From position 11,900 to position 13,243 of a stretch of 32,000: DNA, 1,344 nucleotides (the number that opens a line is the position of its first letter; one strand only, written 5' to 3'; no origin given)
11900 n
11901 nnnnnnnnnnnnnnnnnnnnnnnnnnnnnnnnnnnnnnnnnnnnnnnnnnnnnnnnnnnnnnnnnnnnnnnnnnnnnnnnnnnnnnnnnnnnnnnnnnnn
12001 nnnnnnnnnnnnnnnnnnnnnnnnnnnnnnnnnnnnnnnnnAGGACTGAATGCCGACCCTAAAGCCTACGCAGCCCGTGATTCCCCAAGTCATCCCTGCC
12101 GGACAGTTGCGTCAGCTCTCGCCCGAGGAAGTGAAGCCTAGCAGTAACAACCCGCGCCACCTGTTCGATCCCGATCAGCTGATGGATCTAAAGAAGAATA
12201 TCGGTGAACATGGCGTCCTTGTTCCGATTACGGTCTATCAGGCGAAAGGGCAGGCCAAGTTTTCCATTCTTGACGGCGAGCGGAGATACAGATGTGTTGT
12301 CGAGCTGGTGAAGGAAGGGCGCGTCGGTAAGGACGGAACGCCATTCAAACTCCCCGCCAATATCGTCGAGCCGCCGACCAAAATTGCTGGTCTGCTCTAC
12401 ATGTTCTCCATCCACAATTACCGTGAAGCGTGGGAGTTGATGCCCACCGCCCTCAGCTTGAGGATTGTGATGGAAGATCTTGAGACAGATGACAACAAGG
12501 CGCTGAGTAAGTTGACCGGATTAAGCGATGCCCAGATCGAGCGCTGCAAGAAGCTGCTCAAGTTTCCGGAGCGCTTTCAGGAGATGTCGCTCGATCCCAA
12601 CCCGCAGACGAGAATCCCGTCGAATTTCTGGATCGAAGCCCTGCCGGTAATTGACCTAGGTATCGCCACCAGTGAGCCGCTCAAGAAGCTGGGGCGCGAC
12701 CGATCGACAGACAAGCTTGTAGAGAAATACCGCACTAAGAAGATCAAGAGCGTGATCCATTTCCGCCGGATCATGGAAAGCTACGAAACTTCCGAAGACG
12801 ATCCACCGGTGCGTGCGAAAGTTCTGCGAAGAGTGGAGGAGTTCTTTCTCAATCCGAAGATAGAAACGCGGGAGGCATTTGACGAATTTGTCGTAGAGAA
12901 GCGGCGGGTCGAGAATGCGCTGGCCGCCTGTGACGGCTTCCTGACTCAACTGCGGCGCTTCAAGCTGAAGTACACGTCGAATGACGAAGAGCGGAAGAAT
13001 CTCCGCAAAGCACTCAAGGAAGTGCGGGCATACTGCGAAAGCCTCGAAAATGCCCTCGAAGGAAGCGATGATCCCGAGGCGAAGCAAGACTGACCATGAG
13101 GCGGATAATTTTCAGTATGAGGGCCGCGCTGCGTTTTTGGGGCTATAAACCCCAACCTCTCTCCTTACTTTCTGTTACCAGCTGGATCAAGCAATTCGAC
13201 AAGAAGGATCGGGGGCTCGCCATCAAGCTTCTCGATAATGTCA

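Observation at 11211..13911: Tightly coupled Dam-like methylase / ParB-like / PRTase-like triad: candidate DNA-modification or defence module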

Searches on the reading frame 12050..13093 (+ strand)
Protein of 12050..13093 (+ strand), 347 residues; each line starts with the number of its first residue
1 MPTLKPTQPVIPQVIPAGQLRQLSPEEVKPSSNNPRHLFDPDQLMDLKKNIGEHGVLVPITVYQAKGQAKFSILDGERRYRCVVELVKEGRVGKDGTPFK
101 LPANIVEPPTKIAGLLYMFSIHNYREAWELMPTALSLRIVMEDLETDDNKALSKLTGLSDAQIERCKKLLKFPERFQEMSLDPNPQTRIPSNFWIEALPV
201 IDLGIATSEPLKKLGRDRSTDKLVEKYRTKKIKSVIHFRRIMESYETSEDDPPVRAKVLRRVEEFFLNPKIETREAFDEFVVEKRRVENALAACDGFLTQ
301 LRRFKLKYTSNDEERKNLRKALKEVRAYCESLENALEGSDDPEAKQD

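Call 4: search_protein_families(library=pfam, proteins=[window:12050-13093:+], max_evalue=0.1)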
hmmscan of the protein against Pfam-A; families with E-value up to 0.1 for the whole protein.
window:12050-13093:+ (347 aa): 3 families
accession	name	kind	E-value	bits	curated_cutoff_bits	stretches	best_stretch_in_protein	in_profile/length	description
PF02195.25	ParB_N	-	2.9e-12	46.9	26.3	1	19-84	2-66/95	ParB N-terminal domain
PF24627.1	PUMA_CC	-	0.028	14.9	30.1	0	299-337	15-53/74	PUMA coiled-coil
PF23246.1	CC_CDK5RAP2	-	0.033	14.8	27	1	275-339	48-111/125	CDK5 regulatory subunit-associated protein 2-like, coiled coil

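Call 5: search_protein_families(library=padloc, proteins=[window:12050-13093:+], max_evalue=0.1)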
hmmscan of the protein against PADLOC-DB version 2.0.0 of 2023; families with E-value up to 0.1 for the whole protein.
window:12050-13093:+ (347 aa): 0 families

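Call 20: search_protein_families(library=ncbifam, proteins=[window:12050-13093:+], max_evalue=0.1)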
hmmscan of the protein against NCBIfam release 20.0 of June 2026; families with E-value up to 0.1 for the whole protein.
window:12050-13093:+ (347 aa): 4 families
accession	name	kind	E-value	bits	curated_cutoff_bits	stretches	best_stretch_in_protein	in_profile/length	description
TIGR00180.1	parB_part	domain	4.8e-13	49.3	58.45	1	18-86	3-72/186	ParB/RepB/Spo0J family partition protein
TIGR04285.1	nucleoid_noc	exception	6.7e-12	45.3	315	1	20-86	2-66/255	nucleoid occlusion protein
TIGR03734.1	PRTRC_parB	hypoth_equivalog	6.1e-09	34.9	278.6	1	31-89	4-63/555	PRTRC system ParB family protein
TIGR03454.1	partition_RepB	equivalog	3.4e-05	23.4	201.5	1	15-86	59-131/325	plasmid partitioning protein RepB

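Call 21: search_protein_families(library=phrogs, proteins=[window:12050-13093:+], max_evalue=0.01)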
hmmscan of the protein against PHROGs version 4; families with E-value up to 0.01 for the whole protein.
window:12050-13093:+ (347 aa): 11 families
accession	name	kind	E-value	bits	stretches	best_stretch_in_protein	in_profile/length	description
phrog_4715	-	DNA, RNA and nucleotide metabolism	6.1e-15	55.6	1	19-180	146-313/630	ParB-like partition protein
phrog_1033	-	DNA, RNA and nucleotide metabolism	2.5e-09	38.4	1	28-174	43-180/334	ParB-like partition protein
phrog_3264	-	DNA, RNA and nucleotide metabolism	5.8e-09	37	1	16-85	45-111/337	ParB-like partition protein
phrog_3951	-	unknown function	6.8e-07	30.1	1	38-235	38-188/301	-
phrog_6218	-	DNA, RNA and nucleotide metabolism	2.8e-06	27.7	1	22-80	7-63/506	ParB-like partition protein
phrog_498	-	other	2.7e-05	23.9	1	16-86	31-97/633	DNA methyltransferase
phrog_18726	-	unknown function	0.00011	22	1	26-71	9-54/572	-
phrog_15982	-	unknown function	0.00014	22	1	21-90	29-96/453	-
phrog_2159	-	DNA, RNA and nucleotide metabolism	0.00023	21.7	1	16-85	57-124/365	ParB-like partition protein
phrog_620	-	DNA, RNA and nucleotide metabolism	0.00045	21.4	1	21-84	10-67/217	ParB-like partition protein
phrog_18056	-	DNA, RNA and nucleotide metabolism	0.0029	17.6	1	24-86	7-62/387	ParB-like partition nuclease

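Call 22: search_solved_structures(query=window:12050-13090:+, max_evalue=1, show_alignments=2)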
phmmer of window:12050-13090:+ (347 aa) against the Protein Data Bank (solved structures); distinct sequences matched with E-value up to 1: 11.
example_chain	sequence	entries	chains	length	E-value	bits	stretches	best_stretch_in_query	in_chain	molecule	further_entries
7nfu_A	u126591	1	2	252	9.7e-08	35.1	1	19-181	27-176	Nucleoid occlusion protein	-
7ng0_A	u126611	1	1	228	1e-07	35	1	20-181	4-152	Nucleoid occlusion protein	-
4umk_A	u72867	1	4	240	1.8e-06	30.9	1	18-83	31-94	PROBABLE CHROMOSOME-PARTITIONING PROTEIN PARB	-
7ol9_A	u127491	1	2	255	1.8e-06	30.9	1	23-184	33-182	Nucleoid occlusion protein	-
6t1f_A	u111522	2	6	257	4.5e-06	29.6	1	20-178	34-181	Chromosome-partitioning protein ParB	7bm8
6sdk_A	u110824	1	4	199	1.2e-05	28.2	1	23-83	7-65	Stage 0 sporulation protein J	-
7bnk_A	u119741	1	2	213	0.0017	21.1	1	22-83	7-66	ParB family protein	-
1vz0_A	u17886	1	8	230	0.0018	21.1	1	18-84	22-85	Chromosome-partitioning protein Spo0J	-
7bnr_A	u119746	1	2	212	0.0032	20.2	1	23-83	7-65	ParB family protein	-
7o0n_A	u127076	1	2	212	0.012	18.4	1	22-82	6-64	ParB family protein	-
3fhg_A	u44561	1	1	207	0.62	12.7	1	250-323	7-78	N-glycosylase/DNA lyase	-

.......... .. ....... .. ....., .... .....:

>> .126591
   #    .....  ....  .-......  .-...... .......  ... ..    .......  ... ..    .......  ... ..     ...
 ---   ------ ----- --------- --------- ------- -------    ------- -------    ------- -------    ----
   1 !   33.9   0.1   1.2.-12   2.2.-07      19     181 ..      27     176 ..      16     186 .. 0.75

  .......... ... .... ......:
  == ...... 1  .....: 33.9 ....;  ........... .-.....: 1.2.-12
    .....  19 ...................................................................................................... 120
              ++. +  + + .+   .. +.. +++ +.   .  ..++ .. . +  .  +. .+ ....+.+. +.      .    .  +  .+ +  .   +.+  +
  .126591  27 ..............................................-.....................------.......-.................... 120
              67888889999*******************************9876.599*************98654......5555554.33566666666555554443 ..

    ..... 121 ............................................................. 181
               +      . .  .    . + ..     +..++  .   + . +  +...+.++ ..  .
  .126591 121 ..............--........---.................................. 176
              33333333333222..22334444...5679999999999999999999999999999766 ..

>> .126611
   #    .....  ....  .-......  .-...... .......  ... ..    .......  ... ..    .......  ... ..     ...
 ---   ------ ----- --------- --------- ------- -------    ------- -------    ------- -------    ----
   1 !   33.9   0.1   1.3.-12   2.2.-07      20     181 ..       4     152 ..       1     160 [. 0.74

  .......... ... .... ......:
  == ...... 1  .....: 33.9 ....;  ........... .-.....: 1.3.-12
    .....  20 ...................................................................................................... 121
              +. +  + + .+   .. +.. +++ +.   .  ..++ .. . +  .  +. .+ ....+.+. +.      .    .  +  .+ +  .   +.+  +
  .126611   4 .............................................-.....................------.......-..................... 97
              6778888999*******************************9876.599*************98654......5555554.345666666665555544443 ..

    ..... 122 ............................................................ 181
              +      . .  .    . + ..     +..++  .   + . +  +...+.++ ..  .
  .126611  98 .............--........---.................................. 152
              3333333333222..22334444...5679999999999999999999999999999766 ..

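Call 32: find_homologous_proteins(query=window:12050-13090:+, max_evalue=0.001)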
Query window:12050-13090:+ (347 aa): 1126 proteins with E <= 0.001 among 4074 candidates; the best 120 are listed.
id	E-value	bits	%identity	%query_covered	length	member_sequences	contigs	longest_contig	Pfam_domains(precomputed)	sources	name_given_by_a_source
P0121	7.6e-228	773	100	100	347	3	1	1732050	PF02195.27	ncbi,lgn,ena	-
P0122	2.9e-199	679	86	100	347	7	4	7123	PF02195.27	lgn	-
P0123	3.1e-197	673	85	100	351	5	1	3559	PF02195.27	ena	-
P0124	2.1e-196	670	85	100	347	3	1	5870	PF02195.27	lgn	-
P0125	1.6e-193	661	83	100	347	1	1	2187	PF02195.27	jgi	jgi:ParB family transcriptional regulator, chromosome partitioning protein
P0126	8.1e-192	655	83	100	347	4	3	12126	PF02195.27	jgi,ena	-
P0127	9.9e-192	655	83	100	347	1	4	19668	PF02195.27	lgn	-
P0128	1.1e-191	655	83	100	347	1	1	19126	PF02195.27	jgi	jgi:ParB family chromosome partitioning protein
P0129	2.7e-190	650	82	100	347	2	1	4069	PF02195.27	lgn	-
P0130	3.9e-190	649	81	100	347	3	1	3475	PF02195.27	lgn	-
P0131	5.6e-190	649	81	100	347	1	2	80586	PF02195.27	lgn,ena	-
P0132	8.7e-190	648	81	100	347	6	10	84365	PF02195.27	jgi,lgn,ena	jgi:ParB family chromosome partitioning protein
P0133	1.5e-189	648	81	100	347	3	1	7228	PF02195.27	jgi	jgi:ParB-like chromosome segregation protein Spo0J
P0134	5.6e-189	646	80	100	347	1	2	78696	PF02195.27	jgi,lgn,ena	-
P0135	1.9e-188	644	81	100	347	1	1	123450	PF02195.27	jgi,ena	-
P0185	2.5e-173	594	76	100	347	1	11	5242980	PF02195.27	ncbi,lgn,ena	ncbi:MAG: ParB N-terminal domain-containing protein [Bryobacteraceae bacterium]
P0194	3.1e-172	591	75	100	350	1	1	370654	PF02195.27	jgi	jgi:ParB-like chromosome segregation protein Spo0J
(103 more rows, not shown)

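Call 43: predict_structure(alignment_id=A2)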
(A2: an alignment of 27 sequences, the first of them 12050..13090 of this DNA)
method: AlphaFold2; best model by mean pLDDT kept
length: 347 residues; sequences in the alignment: 27
mean_pLDDT: 63.3   pTM: 0.50
mean pLDDT of the five models: 63.3, 61.6, 60.5, 60.1, 58.2
residues with pLDDT >= 90: 40; 70-90: 122; 50-70: 66; < 50: 119
segments of 3 or more residues with pLDDT < 50: 1-82, 100-128, 344-347
pLDDT, mean of each block of 10 residues (from residue 1): 31 27 36 33 42 31 30 42 54 57 35 45 47 78 81 68 86 87 80 90 92 91 91 85 85 85 89 77 62 72 59 73 71 56 47
secondary structure, 60 per line:
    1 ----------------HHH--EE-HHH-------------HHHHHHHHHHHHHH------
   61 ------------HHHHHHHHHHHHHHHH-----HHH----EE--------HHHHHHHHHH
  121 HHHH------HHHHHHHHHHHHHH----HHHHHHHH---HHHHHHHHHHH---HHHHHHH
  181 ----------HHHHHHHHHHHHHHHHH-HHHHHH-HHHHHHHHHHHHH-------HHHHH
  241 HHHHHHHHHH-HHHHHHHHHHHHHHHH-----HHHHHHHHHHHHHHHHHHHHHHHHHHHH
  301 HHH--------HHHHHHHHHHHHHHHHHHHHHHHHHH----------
elements in order: H41-54 H73-88 H111-124 H131-144 H149-156 H160-170 H174-180 H191-207 H209-214 H216-228 H236-250 H252-267 H273-303 H312-337

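Call 49: fold_search(model_id=the predicted structure, library=pdb)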
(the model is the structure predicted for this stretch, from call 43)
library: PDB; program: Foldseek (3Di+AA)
matches with E <= 10: 121; with E <= 0.001: 0
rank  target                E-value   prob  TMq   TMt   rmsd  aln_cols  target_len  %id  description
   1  7ol9_A                1.9e-03  1.00  0.24  0.38  16.4       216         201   20  Crystal structure of C-terminally truncated Bacillus subtilis nucleoid occlusion protein (Noc) complexed to the Noc-bi (released 2022-03-09)
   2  7o0n_A                2.8e-03  1.00  0.23  0.36  14.4       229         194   19  Crystal structure of a ParB E93A mutant from Myxococcus xanthus bound to CDP and monothiophosphate (released 2021-09-15)
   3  7nfu_A                2.9e-03  1.00  0.28  0.40  12.2       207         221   24  Crystal structure of C-terminally truncated Geobacillus thermoleovorans nucleoid occlusion protein Noc (released 2021-02-17)
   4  7bnr_B                3.3e-03  1.00  0.25  0.40  14.4       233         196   19  Crystal structure of a ParB Q52A mutant from Myxococcus xanthus bound to CTPyS (released 2021-09-08)
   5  7ol9_B                4.6e-03  1.00  0.25  0.39  15.1       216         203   20  Crystal structure of C-terminally truncated Bacillus subtilis nucleoid occlusion protein (Noc) complexed to the Noc-bi (released 2022-03-09)
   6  6sdk_A                6.5e-03  1.00  0.20  0.32  16.0       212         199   21  Crystal structure of bacterial ParB dimer bound to CDP (released 2019-10-23)
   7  1vz0_E                7.8e-03  1.00  0.27  0.44  16.3       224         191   21  Chromosome segregation protein Spo0J from Thermus thermophilus (released 2004-07-19)
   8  1vz0_F                9.0e-03  1.00  0.25  0.41  16.6       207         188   21  Chromosome segregation protein Spo0J from Thermus thermophilus (released 2004-07-19)
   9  6t1f_C                9.4e-03  0.99  0.20  0.30  13.2       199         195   22  Crystal structure of the C-terminally truncated chromosome-partitioning protein ParB from Caulobacter crescentus compl (released 2020-10-14)
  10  7bnr_A                9.4e-03  0.99  0.23  0.36  14.7       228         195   20  Crystal structure of a ParB Q52A mutant from Myxococcus xanthus bound to CTPyS (released 2021-09-08)
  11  7ng0                  1.1e-02  1.00  0.26  0.41  15.0       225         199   22  Crystal structure of N- and C-terminally truncated Geobacillus thermoleovorans nucleoid occlusion protein Noc (released 2021-02-17)
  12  1vz0_A                1.1e-02  1.00  0.25  0.41  16.6       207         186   21  Chromosome segregation protein Spo0J from Thermus thermophilus (released 2004-07-19)
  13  1vz0_H                1.1e-02  0.99  0.22  0.35  17.1       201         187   21  Chromosome segregation protein Spo0J from Thermus thermophilus (released 2004-07-19)
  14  8qa9_B                1.2e-02  1.00  0.24  0.36  12.0       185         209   20  Crystal structure of the RK2 plasmid encoded co-complex of the C-terminally truncated transcriptional repressor protei (released 2024-02-21)
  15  7nfu_B                1.2e-02  1.00  0.27  0.38  12.1       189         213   25  Crystal structure of C-terminally truncated Geobacillus thermoleovorans nucleoid occlusion protein Noc (released 2021-02-17)
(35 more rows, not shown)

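Call 77: find_encoding_contigs(protein=P0185, flank=6000, max_places=4)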
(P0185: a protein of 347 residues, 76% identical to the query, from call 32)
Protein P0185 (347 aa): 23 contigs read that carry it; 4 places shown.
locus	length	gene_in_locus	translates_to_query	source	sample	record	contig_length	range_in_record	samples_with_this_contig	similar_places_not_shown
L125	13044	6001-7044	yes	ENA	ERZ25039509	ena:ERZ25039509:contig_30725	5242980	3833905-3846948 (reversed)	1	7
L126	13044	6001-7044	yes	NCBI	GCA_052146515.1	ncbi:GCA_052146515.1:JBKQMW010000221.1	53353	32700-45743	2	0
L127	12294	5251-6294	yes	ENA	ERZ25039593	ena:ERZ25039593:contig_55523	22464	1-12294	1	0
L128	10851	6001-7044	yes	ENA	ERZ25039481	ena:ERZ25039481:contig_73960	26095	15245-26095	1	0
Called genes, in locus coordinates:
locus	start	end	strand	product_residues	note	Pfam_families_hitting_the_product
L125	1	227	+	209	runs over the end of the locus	PF13489:Methyltransf_23, PF07021:MetW, PF13847:Methyltransf_31, PF13649:Methyltransf_25, PF08241:Methyltransf_11, PF08242:Methyltransf_12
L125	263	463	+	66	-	-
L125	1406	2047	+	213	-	PF02578:Cu-oxidase_4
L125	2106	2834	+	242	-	-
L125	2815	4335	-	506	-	PF13414:TPR_11 (faint), PF13431:TPR_17 (faint), PF13424:TPR_12 (weak), PF13432:TPR_16, PF13371:TPR_9 (weak), PF00515:TPR_1, PF07719:TPR_2 (weak), PF13181:TPR_8 (weak)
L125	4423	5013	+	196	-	PF00730:HhH-GPD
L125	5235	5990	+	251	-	PF02086:MethyltransfD12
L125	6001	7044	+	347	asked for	PF02195:ParB_N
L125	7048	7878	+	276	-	PF24390:PRTase-CE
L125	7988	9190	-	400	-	PF00389:2-Hacid_dh, PF02826:2-Hacid_dh_C, PF03446:NAD_binding_2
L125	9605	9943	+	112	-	PF03551:PadR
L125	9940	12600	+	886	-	PF12704:MacB_PCD, PF02687:FtsX, PF12704:MacB_PCD, PF02687:FtsX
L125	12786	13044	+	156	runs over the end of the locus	PF00027:cNMP_binding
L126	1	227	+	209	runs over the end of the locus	PF13489:Methyltransf_23, PF07021:MetW, PF13847:Methyltransf_31, PF13649:Methyltransf_25, PF08241:Methyltransf_11, PF08242:Methyltransf_12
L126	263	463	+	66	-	-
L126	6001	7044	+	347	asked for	PF02195:ParB_N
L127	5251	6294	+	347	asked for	PF02195:ParB_N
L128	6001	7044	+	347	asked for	PF02195:ParB_N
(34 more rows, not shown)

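Call 78: find_encoding_contigs(protein=P0194, flank=6000, max_places=2)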
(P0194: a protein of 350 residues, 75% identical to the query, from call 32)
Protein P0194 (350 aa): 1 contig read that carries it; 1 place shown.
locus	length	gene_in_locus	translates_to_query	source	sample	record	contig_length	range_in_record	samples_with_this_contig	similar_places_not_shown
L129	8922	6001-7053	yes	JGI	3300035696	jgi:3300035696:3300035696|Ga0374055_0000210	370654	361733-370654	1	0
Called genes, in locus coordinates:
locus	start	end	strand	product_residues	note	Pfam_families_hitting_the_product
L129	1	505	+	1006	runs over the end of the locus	PF02018:CBM_4_9, PF00331:Glyco_hydro_10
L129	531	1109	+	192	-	-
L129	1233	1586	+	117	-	PF03551:PadR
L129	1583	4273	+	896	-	PF12704:MacB_PCD, PF02687:FtsX, PF12704:MacB_PCD, PF02687:FtsX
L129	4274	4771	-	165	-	PF00583:Acetyltransf_1, PF13673:Acetyltransf_10 (weak), PF13508:Acetyltransf_7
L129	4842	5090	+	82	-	PF10387:DUF2442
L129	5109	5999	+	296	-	PF02086:MethyltransfD12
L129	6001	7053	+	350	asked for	PF02195:ParB_N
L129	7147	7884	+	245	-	PF24390:PRTase-CE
